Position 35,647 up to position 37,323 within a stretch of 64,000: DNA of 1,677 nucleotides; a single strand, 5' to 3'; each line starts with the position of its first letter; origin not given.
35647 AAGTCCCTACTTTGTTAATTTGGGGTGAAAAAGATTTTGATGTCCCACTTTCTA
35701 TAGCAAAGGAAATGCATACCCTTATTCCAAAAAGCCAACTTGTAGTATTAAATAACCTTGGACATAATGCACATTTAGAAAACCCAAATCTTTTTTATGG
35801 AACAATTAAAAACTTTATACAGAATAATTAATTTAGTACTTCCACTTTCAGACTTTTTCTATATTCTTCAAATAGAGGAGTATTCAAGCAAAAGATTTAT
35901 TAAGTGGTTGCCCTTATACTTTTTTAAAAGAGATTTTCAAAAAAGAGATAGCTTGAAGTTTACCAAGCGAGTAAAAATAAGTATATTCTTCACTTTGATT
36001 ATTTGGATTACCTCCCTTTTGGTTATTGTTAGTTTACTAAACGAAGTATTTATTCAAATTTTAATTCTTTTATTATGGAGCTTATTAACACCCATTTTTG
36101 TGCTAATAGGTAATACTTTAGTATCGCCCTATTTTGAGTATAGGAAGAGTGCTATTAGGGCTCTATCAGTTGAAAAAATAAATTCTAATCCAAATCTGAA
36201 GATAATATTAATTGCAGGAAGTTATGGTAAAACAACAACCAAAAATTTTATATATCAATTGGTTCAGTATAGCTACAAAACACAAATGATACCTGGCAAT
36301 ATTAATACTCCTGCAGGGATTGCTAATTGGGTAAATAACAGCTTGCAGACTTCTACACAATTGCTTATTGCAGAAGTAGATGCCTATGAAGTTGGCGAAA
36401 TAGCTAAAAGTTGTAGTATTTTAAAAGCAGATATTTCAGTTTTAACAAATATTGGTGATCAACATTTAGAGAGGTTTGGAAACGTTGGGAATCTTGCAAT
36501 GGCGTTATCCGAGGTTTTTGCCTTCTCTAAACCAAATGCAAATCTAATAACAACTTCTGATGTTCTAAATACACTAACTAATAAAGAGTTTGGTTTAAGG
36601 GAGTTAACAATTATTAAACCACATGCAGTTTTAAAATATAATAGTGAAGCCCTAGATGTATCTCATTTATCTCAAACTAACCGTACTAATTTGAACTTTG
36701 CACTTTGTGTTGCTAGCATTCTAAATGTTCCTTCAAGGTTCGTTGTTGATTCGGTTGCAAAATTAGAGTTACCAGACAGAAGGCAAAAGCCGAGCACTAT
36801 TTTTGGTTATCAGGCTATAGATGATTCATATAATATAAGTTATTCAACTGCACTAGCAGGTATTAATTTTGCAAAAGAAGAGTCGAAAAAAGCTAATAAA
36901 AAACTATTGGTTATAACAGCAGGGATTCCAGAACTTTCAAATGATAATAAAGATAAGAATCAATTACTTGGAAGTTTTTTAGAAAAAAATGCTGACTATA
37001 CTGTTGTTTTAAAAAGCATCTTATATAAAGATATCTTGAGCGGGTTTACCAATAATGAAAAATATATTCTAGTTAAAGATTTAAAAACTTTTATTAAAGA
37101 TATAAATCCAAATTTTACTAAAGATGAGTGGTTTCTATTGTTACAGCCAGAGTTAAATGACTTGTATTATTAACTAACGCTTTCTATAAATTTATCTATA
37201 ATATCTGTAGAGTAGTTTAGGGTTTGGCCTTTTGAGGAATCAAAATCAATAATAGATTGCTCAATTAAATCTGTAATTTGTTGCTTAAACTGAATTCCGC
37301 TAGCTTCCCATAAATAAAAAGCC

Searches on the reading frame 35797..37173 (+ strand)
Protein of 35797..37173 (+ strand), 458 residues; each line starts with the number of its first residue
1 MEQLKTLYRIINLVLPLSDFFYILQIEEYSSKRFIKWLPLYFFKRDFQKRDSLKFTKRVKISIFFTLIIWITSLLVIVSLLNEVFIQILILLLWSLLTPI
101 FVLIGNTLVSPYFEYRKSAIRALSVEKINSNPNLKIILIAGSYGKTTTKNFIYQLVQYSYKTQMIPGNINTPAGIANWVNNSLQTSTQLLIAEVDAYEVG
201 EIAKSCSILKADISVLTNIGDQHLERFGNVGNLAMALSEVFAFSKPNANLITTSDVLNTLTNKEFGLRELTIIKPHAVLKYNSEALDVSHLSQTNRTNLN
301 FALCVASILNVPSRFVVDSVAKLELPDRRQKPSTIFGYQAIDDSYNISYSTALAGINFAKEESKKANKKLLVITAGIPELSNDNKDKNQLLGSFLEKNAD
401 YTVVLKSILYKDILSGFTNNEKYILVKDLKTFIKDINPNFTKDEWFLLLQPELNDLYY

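Call 75: search_protein_families(library=pfam, max_evalue=0.00001, proteins=[window:35797-37173:+])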
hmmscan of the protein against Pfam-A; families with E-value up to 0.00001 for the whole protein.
window:35797-37173:+ (458 aa): 1 family
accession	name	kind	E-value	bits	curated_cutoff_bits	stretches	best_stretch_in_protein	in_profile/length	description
PF08245.18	Mur_ligase_M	-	4.8e-20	72.8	24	1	139-257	1-126/200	Mur ligase middle domain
